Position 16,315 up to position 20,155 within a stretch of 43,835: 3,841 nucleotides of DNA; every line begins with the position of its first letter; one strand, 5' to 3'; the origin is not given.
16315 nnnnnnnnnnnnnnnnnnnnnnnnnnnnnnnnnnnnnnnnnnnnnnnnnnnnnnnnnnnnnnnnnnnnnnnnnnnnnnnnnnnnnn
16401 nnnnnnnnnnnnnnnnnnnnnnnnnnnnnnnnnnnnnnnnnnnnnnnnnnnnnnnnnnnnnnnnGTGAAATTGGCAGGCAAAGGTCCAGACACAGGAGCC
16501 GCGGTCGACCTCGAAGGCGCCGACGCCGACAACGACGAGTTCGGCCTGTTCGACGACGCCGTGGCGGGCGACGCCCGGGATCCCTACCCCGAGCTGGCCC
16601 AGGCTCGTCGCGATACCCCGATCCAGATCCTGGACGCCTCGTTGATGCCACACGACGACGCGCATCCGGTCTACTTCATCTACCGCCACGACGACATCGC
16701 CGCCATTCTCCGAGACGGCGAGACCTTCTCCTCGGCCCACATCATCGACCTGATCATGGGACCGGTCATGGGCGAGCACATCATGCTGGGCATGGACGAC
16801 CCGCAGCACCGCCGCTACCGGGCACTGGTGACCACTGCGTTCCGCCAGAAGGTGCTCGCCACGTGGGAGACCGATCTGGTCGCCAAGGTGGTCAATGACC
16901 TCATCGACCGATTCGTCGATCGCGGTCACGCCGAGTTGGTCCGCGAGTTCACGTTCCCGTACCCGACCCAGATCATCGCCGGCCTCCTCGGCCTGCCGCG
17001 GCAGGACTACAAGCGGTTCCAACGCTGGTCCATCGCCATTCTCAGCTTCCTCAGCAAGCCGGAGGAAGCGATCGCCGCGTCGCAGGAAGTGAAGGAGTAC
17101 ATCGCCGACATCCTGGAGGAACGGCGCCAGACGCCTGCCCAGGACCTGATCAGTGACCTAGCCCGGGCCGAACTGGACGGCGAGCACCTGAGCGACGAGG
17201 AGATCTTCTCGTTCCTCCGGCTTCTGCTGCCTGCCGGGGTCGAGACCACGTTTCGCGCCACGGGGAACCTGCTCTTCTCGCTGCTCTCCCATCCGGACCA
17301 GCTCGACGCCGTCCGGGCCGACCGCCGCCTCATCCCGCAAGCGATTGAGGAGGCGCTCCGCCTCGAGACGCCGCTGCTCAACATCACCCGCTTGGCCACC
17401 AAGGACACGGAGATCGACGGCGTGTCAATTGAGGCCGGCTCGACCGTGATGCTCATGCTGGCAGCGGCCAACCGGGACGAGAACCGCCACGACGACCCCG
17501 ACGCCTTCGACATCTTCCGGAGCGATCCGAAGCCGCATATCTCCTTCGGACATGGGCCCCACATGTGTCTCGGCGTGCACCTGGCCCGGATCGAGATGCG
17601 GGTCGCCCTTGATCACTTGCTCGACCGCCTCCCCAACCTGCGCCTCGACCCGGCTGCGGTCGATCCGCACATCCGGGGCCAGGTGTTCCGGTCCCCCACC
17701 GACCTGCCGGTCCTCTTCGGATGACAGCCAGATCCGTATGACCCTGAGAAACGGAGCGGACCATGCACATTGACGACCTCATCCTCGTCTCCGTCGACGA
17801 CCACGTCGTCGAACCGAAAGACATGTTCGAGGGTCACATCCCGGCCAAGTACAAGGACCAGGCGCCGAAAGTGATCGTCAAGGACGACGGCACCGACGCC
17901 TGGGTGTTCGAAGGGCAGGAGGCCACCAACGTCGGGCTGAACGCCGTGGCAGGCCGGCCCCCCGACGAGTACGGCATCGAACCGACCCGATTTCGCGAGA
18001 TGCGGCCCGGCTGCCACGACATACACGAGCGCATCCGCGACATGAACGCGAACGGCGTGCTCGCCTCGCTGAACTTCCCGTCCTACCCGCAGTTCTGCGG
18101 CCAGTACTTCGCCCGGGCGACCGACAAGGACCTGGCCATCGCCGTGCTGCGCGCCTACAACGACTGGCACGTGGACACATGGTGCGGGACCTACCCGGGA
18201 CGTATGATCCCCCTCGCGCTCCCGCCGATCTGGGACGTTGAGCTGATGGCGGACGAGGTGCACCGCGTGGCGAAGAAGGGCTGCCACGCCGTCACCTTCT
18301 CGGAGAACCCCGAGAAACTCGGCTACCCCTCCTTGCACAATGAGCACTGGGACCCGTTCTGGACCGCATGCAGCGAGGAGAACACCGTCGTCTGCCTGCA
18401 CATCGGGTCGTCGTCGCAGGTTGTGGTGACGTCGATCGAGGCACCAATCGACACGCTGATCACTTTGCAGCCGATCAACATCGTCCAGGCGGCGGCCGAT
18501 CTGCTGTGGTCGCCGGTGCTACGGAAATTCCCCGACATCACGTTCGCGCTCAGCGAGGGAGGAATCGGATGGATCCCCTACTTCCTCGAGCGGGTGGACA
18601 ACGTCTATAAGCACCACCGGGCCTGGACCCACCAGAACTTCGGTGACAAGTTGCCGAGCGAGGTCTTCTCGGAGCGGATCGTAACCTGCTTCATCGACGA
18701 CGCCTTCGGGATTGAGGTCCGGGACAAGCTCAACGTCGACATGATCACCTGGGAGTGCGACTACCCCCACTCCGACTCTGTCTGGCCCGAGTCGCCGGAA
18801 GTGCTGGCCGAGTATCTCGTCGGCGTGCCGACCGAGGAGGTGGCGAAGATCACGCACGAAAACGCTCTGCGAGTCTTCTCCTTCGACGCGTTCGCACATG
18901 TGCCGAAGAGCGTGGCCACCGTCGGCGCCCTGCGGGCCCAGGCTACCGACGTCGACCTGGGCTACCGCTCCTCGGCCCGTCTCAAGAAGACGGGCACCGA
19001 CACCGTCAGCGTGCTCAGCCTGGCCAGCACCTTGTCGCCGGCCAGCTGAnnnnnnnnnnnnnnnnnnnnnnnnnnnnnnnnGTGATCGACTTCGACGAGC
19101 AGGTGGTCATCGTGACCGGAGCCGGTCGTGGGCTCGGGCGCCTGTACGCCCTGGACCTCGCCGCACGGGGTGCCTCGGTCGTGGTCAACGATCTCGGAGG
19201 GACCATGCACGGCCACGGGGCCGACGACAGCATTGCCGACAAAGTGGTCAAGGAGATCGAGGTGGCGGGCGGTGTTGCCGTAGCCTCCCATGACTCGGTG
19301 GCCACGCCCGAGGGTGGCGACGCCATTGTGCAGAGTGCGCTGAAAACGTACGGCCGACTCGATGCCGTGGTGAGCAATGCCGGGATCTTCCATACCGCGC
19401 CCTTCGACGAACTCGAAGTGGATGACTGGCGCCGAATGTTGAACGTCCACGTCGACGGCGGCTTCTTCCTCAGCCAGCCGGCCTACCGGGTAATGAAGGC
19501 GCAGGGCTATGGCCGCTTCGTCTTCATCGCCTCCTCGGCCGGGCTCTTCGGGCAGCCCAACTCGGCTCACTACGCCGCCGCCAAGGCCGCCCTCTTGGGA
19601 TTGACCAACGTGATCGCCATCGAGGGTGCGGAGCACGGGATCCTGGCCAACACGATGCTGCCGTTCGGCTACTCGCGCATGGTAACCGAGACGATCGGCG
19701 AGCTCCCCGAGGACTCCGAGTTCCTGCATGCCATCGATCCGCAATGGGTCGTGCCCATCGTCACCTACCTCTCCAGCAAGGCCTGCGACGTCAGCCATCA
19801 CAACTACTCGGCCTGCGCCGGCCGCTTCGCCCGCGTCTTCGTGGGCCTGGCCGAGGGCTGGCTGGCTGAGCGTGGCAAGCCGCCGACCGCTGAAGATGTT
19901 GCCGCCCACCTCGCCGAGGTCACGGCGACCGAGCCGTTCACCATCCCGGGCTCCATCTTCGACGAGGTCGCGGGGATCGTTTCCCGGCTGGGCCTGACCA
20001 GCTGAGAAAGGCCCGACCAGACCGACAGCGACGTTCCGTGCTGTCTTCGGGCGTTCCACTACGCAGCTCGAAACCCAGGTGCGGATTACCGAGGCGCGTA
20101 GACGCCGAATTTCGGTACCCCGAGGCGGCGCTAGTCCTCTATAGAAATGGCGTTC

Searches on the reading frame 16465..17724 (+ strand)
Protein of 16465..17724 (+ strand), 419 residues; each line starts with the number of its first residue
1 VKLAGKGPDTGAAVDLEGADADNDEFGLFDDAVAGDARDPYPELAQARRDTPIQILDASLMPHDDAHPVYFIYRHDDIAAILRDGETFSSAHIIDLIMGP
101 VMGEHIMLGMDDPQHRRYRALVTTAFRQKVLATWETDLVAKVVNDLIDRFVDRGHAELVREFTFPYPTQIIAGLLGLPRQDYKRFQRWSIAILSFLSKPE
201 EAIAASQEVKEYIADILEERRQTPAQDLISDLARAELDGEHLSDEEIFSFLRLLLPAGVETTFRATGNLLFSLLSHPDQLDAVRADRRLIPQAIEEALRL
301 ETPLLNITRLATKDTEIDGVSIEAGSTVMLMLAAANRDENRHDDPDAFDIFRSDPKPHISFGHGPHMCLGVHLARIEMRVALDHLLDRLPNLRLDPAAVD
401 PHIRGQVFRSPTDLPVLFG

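Call 14: search_protein_families(library=pfam, proteins=[window:16465-17724:+], max_evalue=0.001)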
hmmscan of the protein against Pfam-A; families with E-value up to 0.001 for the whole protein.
window:16465-17724:+ (419 aa): 1 family
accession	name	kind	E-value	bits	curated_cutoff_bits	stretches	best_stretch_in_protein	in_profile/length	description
PF00067.27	p450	-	9.5e-37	127.3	22.8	1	194-388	200-431/462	Cytochrome P450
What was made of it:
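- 16465..17724 (+): Cytochrome P450a, the conserved cluster member. Pfam p450 (call 14).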

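Call 39: search_solved_structures(query=window:16465-17724:+, max_evalue=1e-20)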
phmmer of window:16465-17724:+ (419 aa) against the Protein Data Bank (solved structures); distinct sequences matched with E-value up to 1e-20: 400 (the best 60 are shown).
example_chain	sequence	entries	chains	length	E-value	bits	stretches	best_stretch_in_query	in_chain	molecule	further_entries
8vxi_A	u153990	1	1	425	1.7e-71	244.2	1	39-396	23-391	CYP125MRCA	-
8vxg_A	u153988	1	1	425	1.9e-70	240.7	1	39-395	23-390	CYP125MRCA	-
4rm4_A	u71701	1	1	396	6.1e-70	239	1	35-393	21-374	Cytochrome P450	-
4z5p_A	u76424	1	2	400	1.5e-65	224.6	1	38-417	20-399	Cytochrome P450 hydroxylase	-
4ggv_A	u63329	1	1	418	2.1e-65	224.1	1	62-398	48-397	Cytochrome P450 superfamily protein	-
5cje_A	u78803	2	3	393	5.1e-63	216.2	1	37-416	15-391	Cytochrome P450 hydroxylase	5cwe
7y9o_A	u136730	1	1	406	8.5e-63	215.5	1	35-389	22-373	Cytochrome P450 monooxygenase YjiB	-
7y97_A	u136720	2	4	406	1e-62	215.3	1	35-390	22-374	Cytochrome P450 monooxygenase YjiB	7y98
5vws_A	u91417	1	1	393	9.2e-62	212.1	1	65-394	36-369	Cytochrome P450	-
4e2p_A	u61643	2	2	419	3e-61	210.4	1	63-400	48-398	Cytochrome P450 107B1 (P450CVIIB1)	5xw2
6gmf_A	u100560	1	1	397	3.2e-61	210.3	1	39-415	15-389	Putative cytochrome P450 hydroxylase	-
2whw_A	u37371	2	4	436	3.3e-59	203.7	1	37-397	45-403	CYTOCHROME P450 MONOOXYGENASE | CYTOCHROME P450 HYDROXYLASE PIKC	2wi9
2vz7_A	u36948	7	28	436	3.3e-59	203.7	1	37-397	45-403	CYTOCHROME P450 MONOOXYGENASE | CYTOCHROME P450 HYDROXYLASE PIKC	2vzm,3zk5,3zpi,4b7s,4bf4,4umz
8gue_A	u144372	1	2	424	4.1e-59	203.4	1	37-397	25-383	Cytochrome P450 monooxygenase PikC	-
6l39_A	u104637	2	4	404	4.1e-59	203.4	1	72-415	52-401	Cytochrome P450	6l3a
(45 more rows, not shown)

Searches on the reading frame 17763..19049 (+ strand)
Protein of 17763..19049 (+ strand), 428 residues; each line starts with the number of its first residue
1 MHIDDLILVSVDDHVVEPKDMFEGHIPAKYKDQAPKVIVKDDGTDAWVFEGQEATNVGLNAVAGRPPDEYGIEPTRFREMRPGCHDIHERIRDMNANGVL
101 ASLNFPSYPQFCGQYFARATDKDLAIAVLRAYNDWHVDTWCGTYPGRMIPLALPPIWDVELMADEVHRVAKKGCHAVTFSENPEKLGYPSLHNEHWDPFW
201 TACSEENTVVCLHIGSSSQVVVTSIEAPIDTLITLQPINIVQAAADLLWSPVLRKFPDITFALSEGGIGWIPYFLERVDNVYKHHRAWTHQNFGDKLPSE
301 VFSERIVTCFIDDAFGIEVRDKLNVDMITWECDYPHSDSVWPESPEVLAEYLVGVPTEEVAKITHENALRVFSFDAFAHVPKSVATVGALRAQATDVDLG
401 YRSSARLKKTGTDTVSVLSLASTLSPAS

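Call 6: search_protein_families(library=pfam, proteins=[window:17763-19049:+], max_evalue=0.001)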
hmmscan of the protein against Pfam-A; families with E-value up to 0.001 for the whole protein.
window:17763-19049:+ (428 aa): 1 family
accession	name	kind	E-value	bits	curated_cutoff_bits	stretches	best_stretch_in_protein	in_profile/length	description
PF04909.20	Amidohydro_2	-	7.6e-30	105.1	26.4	1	70-374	11-289/289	Amidohydrolase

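Call 7: search_protein_families(library=ncbifam, proteins=[window:17763-19049:+], max_evalue=0.001)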
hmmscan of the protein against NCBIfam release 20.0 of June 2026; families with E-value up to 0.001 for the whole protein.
window:17763-19049:+ (428 aa): 0 families

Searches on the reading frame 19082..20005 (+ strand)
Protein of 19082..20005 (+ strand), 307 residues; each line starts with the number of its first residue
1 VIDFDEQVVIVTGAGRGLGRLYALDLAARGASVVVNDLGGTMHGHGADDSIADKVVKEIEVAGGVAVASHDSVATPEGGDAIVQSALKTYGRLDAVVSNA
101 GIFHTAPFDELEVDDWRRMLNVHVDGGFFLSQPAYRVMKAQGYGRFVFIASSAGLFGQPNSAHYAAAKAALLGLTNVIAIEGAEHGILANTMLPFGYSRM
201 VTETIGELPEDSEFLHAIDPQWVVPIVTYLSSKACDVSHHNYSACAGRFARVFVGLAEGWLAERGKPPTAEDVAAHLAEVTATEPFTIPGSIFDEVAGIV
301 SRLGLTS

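Call 14: search_protein_families(library=pfam, proteins=[window:19082-20005:+], max_evalue=0.001)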
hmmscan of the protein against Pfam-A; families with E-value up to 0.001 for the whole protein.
window:19082-20005:+ (307 aa): 3 families
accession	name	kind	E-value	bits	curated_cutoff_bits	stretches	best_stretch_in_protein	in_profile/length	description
PF00106.31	adh_short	-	3e-37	128.5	26.6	1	7-196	1-181/195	short chain dehydrogenase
PF13561.12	adh_short_C2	-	1.4e-28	100.5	27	1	13-207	1-186/236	Enoyl-(Acyl carrier protein) reductase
PF08659.16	KR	-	1.9e-16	60.9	22.6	1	9-176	3-161/180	KR domain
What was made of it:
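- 19082..20005 (+): Short-chain dehydrogenase (SDRb), a frequent cluster member. Pfam (call 14).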
